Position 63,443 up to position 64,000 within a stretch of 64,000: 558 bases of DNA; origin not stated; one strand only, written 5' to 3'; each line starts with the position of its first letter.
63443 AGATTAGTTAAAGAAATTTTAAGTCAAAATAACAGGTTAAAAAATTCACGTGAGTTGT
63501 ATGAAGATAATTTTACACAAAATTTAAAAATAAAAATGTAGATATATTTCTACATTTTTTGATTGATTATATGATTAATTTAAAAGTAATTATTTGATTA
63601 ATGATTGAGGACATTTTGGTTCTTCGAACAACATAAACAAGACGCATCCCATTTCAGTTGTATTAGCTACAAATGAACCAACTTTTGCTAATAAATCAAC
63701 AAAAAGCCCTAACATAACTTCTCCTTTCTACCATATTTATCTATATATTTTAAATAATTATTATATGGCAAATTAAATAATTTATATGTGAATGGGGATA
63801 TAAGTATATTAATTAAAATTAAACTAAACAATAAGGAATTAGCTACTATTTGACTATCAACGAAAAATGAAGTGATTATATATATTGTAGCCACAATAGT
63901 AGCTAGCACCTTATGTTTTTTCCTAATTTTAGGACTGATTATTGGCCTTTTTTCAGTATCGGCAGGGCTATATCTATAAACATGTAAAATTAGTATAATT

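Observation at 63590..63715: Unannotated 41-aa AgrD-like autoinducing-peptide precursor on the minus strand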

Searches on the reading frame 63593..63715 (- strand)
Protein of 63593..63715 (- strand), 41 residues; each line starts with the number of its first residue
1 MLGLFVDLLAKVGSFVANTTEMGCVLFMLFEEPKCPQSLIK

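Call 3: search_protein_families(library=pfam, proteins=[window:63593-63715:-], max_evalue=10)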
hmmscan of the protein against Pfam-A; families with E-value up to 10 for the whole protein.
seq(41 aa): 0 families

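Call 4: search_protein_families(library=ncbifam, proteins=[window:63593-63715:-], max_evalue=10)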
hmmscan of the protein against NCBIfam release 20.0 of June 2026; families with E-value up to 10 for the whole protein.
seq(41 aa): 1 family
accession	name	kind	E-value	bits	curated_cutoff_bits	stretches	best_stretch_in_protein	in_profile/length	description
TIGR04223.1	quorum_AgrD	subfamily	0.00032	20.8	19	1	2-41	4-38/38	AgrD family cyclic lactone autoinducer peptide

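Call 5: find_encoding_contigs(protein=window:63593-63715:-, flank=6000, max_places=8)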
Protein seq(41 aa) (41 aa): 22 contigs read that carry it; 8 places shown.
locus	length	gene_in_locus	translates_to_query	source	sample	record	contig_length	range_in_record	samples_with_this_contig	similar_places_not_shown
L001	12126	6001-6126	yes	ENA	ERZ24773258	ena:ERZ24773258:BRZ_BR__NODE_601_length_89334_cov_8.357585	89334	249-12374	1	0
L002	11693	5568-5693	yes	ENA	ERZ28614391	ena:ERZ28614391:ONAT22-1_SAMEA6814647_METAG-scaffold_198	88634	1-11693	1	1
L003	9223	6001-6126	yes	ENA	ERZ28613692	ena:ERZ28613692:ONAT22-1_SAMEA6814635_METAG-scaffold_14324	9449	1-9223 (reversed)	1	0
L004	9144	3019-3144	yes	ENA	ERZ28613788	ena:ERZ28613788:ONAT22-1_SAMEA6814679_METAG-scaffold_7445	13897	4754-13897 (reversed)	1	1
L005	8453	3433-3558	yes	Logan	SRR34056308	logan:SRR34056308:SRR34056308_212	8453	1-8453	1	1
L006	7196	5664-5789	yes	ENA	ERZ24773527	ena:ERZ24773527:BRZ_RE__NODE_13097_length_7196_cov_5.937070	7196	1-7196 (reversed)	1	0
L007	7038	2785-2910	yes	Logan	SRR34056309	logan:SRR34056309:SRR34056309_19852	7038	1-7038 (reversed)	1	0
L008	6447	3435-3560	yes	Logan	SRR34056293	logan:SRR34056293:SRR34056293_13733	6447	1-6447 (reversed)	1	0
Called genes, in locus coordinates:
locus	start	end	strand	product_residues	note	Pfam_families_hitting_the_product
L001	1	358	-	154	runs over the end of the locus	PF20251:Big_14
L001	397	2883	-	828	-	PF07517:SecA_DEAD, PF01043:SecA_PP_bind, PF21090:P-loop_SecA, PF07516:SecA_SW, PF02810:SEC-C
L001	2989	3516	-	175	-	PF02482:Ribosomal_S30AE, PF16321:Ribosom_S30AE_C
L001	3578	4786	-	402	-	PF01183:Glyco_hydro_25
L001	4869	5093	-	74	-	PF00313:CSD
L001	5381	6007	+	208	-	PF04647:AgrB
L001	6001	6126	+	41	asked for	-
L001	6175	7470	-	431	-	PF02518:HATPase_c (weak), PF14501:HATPase_c_5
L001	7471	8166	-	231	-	PF00072:Response_reg, PF04397:LytTR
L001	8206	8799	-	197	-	PF24894:Hexapep_GlmU (faint), PF25084:LbH_EIF2B (weak), PF25087:GMPPB_C, PF25247:LbH_GLGC (faint), PF00132:Hexapep (weak), PF25084:LbH_EIF2B (weak), PF25087:GMPPB_C (weak), PF00132:Hexapep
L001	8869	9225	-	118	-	PF01196:Ribosomal_L17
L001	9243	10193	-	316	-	PF01193:RNA_pol_L, PF01000:RNA_pol_A_bac, PF03118:RNA_pol_A_CTD, PF26169:HHH_XRCC3_RpoA (faint)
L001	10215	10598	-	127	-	PF00411:Ribosomal_S11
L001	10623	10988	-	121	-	PF00416:Ribosomal_S13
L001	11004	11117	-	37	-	PF00444:Ribosomal_L36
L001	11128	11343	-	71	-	PF01176:eIF-1a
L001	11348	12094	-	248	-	PF00557:Peptidase_M24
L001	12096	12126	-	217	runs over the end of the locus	PF00406:ADK, PF13207:AAA_17, PF05191:ADK_lid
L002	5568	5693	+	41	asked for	-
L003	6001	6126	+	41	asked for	-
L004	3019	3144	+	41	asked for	-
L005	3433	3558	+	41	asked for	-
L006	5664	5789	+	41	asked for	-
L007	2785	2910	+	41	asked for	-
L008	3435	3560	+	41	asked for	-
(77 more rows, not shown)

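Call 9: find_homologous_proteins(query=window:63593-63715:-, max_evalue=10)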
Query seq(41 aa) (41 aa): 3 proteins with E <= 10 among 3 candidates.
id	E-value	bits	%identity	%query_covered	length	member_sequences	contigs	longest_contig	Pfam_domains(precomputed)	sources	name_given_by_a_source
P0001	3.4e-19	83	100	100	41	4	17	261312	-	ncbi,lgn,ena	-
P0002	2.0e-14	69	80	100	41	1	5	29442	-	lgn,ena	-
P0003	1.9e-11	60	71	100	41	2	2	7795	-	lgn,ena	-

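Call 11: list_cluster_members(proteins=[P0001, P0002, P0003])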
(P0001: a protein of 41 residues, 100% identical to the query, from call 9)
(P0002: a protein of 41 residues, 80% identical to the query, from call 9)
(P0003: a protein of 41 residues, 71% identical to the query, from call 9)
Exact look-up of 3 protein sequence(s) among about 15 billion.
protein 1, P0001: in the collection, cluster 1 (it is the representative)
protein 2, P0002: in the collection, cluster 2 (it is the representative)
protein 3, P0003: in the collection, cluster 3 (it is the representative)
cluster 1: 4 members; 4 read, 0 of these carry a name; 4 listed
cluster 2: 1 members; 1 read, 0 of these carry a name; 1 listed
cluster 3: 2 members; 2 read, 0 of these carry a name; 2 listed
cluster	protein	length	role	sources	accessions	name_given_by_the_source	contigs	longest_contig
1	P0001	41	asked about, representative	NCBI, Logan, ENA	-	-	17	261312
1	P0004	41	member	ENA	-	-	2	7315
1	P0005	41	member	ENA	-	-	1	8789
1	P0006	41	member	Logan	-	-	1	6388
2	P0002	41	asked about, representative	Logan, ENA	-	-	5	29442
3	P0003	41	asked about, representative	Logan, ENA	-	-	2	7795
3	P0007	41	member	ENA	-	-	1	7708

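Call 12: find_encoding_contigs(protein=P0002, flank=6000, max_places=3)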
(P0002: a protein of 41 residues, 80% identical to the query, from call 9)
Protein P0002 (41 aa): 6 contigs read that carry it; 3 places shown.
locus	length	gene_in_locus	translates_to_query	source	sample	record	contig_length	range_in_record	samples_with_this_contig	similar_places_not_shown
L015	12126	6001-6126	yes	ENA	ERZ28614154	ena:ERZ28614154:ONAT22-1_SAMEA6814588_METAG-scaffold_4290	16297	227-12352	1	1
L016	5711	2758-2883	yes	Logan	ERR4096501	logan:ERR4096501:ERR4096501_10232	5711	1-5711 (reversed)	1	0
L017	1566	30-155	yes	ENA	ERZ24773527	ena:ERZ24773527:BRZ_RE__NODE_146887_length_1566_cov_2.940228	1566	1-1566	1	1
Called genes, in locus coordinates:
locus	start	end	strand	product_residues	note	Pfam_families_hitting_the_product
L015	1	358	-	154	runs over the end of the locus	PF20251:Big_14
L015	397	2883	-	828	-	PF07517:SecA_DEAD, PF01043:SecA_PP_bind, PF21090:P-loop_SecA, PF07516:SecA_SW, PF02810:SEC-C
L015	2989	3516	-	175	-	PF02482:Ribosomal_S30AE, PF16321:Ribosom_S30AE_C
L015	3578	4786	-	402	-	PF01183:Glyco_hydro_25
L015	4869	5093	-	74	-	PF00313:CSD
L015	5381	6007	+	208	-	PF04647:AgrB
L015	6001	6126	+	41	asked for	-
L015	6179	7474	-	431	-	PF14501:HATPase_c_5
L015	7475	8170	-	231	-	PF00072:Response_reg, PF04397:LytTR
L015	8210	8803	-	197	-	PF24894:Hexapep_GlmU (faint), PF25084:LbH_EIF2B (weak), PF25087:GMPPB_C, PF25247:LbH_GLGC (faint), PF00132:Hexapep (weak), PF25084:LbH_EIF2B (weak), PF25087:GMPPB_C (weak), PF00132:Hexapep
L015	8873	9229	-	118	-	PF01196:Ribosomal_L17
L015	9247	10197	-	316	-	PF01193:RNA_pol_L, PF01000:RNA_pol_A_bac, PF03118:RNA_pol_A_CTD, PF26169:HHH_XRCC3_RpoA (faint)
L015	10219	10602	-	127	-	PF00411:Ribosomal_S11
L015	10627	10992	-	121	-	PF00416:Ribosomal_S13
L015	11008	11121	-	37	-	PF00444:Ribosomal_L36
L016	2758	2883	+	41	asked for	-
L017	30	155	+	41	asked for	-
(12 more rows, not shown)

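Call 13: find_encoding_contigs(protein=P0003, flank=6000, max_places=3)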
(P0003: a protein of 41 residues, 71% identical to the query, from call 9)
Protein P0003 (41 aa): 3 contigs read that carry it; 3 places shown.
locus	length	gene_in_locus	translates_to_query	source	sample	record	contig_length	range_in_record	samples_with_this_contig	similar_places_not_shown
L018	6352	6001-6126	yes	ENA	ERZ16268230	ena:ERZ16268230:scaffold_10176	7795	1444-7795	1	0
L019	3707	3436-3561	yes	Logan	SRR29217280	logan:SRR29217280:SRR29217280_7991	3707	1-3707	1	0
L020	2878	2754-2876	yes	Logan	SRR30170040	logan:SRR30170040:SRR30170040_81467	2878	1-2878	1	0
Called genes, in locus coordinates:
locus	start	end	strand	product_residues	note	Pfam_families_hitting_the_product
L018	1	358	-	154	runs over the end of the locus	PF20251:Big_14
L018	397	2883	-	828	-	PF07517:SecA_DEAD, PF01043:SecA_PP_bind, PF21090:P-loop_SecA, PF07516:SecA_SW, PF02810:SEC-C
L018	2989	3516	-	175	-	PF02482:Ribosomal_S30AE, PF16321:Ribosom_S30AE_C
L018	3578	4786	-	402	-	PF01183:Glyco_hydro_25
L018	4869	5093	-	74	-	PF00313:CSD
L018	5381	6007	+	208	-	PF04647:AgrB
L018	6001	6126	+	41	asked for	-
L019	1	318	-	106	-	?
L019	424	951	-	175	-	PF02482:Ribosomal_S30AE, PF16321:Ribosom_S30AE_C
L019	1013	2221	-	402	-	PF01183:Glyco_hydro_25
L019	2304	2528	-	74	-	PF00313:CSD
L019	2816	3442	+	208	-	PF04647:AgrB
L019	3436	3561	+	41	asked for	-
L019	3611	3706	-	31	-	?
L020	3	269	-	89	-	?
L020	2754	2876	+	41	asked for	?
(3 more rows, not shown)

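Call 17: find_related_loci(query=L001:5381-6004:+, collection=genome_contigs, flank=4000)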
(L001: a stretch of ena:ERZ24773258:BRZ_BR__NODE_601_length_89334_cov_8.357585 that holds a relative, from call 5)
Query L001:5381-6004:+ (208 aa) in genome_contigs; peptide patterns used: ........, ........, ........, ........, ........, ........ (x = any residue, [..] = any of these).
250 stretches matched a pattern; 28 encode a relative of the query (tblastn E <= 1e-3); 28 distinct loci.
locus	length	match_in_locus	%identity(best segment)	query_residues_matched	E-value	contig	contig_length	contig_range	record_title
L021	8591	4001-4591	47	1-198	1e-53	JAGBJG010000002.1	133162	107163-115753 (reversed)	MAG: Bacilli bacterium isolate RGIG9169 Water_deer_Reticulum-5__c315, whole genome shotgun sequence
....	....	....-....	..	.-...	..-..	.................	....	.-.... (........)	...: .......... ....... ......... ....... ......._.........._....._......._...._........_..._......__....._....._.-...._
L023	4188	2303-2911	47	1-204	6e-49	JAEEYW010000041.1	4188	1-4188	MAG: Bacillales bacterium isolate Tb.RUG.7 k141_7427425_flag=1_multi=35.6506_len=4188, whole genome shotgun sequence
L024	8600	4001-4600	38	1-205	2e-47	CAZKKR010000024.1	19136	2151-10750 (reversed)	MAG TPA_asm: uncultured Muribaculaceae bacterium isolate SRP278969_co2_99 genome assembly, contig: NODE_2802_length_1913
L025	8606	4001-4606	47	1-207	4e-47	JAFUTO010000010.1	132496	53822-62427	MAG: Bacilli bacterium isolate RGIG4813 Roe_deer_Reticulum.Co__c207723, whole genome shotgun sequence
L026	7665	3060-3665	43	1-206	5e-47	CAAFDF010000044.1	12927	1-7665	MAG TPA_asm: Bacilli bacterium, isolate HGM10775, WGS project CAAFDF010000000 data, contig: SRS077231_35_k99_22071, whol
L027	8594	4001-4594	41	1-199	4e-46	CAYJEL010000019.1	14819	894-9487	MAG TPA_asm: uncultured Muribaculaceae bacterium isolate ERP123703_co2_118 genome assembly, contig: NODE_2751_length_148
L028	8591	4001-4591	35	1-197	3e-45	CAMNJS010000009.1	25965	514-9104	MAG: uncultured Firmicutes bacterium isolate SRR873596_bin.94_metaWRAP_v1.3_MAG genome assembly, contig: NODE.3949_lengt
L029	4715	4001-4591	39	1-197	5e-45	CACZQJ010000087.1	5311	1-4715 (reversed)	MAG: uncultured Erysipelotrichaceae bacterium isolate RUG12855 genome assembly, contig: RUG12855_asm_87, whole genome sh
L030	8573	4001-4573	38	9-198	3e-44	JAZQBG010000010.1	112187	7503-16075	MAG: Bacilli bacterium isolate T1900044641_TS20190107.MAGScoT_cleanbin_000040 SGB_1258_k141_626201, whole genome shotgun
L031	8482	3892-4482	48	4-201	3e-43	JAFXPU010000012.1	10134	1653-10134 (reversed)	MAG: Bacilli bacterium isolate RGIG6635 Sheep_Rumen-1__c524741, whole genome shotgun sequence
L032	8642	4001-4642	37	1-208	5e-43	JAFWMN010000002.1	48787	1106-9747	MAG: Bacilli bacterium isolate RGIG5875 Sheep_Jejunum-3__c120, whole genome shotgun sequence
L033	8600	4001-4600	38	1-200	8e-42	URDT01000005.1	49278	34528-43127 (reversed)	uncultured Tenericutes bacterium isolate UMGS900 genome assembly, contig: NODE_516_length_49278_cov_4.664377, whole geno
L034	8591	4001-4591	40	1-197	2e-40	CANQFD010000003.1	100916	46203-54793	MAG: uncultured Bacilli bacterium isolate Lapin-003-2__bin2 genome assembly, contig: Lapin-003-2__NODE_167_length_100916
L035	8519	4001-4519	43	25-197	2e-40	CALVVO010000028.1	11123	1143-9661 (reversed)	MAG: uncultured Bacilli bacterium isolate BRZ_DA__bin2 genome assembly, contig: BRZ_DA__NODE_6593_length_11123_cov_6.632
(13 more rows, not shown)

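Call 52: search_solved_structures(query=window:63593-63715:-, max_evalue=10, show_alignments=3)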
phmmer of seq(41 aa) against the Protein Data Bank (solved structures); distinct sequences matched with E-value up to 10: 0.

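Call 57: find_homologous_proteins(query=A3, max_evalue=0.001)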
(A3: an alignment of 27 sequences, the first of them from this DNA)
Query A3 (27 sequences) (41 aa, profile of the alignment): 1554 proteins with E <= 0.001 among 1920 candidates; the best 120 are listed.
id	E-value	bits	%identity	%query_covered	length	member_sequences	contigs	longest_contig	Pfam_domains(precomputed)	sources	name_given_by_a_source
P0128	2.8e-18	84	46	100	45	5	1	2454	-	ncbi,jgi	-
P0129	2.1e-16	78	38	98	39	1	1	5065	-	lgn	-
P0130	2.3e-16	78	47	93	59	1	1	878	-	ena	-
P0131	2.3e-16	78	45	93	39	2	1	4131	-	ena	-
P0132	2.8e-16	77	45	98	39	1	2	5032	-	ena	-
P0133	2.8e-16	77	43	98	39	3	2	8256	-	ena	-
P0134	4.2e-16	77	44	100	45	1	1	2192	-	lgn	-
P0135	4.7e-16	77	39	100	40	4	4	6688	-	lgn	-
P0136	5.1e-16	76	35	98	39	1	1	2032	-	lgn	-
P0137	5.1e-16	76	43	98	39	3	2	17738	-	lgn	-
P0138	5.8e-16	76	43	98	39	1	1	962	-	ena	-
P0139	5.9e-16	76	43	98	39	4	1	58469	-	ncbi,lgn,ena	-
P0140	6.0e-16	76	46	100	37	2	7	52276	-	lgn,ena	-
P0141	6.8e-16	76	49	100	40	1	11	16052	-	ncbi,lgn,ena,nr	ncbi:MAG: cyclic lactone autoinducer peptide [Bacilli bacterium]|nr:cyclic lactone autoinducer pepti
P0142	8.2e-16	76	38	98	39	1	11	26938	-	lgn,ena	-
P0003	1.3e-15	75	71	100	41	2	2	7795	-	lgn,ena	-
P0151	1.4e-15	75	44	100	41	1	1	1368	PF05931.16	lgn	-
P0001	2.1e-15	74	100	100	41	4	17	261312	-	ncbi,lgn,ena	-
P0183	4.2e-15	74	43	90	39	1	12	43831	PF05931.16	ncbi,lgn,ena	-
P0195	5.3e-15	73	39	100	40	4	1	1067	PF05931.16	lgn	-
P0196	5.5e-15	73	39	93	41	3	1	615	PF05931.16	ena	-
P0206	7.2e-15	73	46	85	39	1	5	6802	PF05931.16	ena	-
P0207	7.2e-15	73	40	85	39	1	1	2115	PF05931.16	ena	-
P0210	7.3e-15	73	41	100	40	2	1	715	PF05931.16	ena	-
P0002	7.7e-15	73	80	100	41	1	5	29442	-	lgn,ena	-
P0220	9.1e-15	72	41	90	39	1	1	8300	PF05931.16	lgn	-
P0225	9.7e-15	72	39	100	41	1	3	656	PF05931.16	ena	-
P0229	1.0e-14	72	37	93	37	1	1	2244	PF05931.16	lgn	-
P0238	1.2e-14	72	37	100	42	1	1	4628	PF05931.16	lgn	-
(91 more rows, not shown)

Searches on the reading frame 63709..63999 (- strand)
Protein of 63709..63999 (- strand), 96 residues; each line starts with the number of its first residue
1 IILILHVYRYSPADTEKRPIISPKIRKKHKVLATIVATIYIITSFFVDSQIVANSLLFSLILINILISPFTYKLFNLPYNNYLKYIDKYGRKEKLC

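Call 3: search_protein_families(library=pfam, proteins=[window:63709-63999:-], max_evalue=10)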
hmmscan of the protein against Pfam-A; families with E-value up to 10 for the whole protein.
window:63709-63999:- (96 aa): 2 families
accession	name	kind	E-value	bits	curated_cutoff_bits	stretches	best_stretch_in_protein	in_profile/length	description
PF04647.20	AgrB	-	1.9e-09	37.6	23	1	2-67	114-181/185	Accessory gene regulator B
PF01040.23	UbiA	-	0.0025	17.6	34.2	1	15-75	54-107/250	UbiA prenyltransferase family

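Call 4: search_protein_families(library=ncbifam, proteins=[window:63709-63999:-], max_evalue=10)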
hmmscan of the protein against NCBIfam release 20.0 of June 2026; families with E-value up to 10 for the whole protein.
window:63709-63999:- (96 aa): 5 families
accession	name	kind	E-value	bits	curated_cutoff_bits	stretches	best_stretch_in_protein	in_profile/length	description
NF002210.0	PRK01100.1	equivalog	2.5e-14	53.5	282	1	2-85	122-205/210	accessory gene regulator ArgB-like protein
NF033464.1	cyanoexo_CrtC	exception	0.043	13.4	225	1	20-76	58-114/278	cyanoexosortase C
NF003349.0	PRK04375.1-2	equivalog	0.053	12.7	246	1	15-67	93-145/318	heme o synthase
TIGR04104.1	cxxc_20_cxxc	subfamily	0.091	13.1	45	1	21-74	37-90/93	TIGR04104 family putative zinc finger protein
NF047451.1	WxxxWxxW_dom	subfamily_domain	0.16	11.9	40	1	30-48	3-21/37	WxxxWxxW domain-containing protein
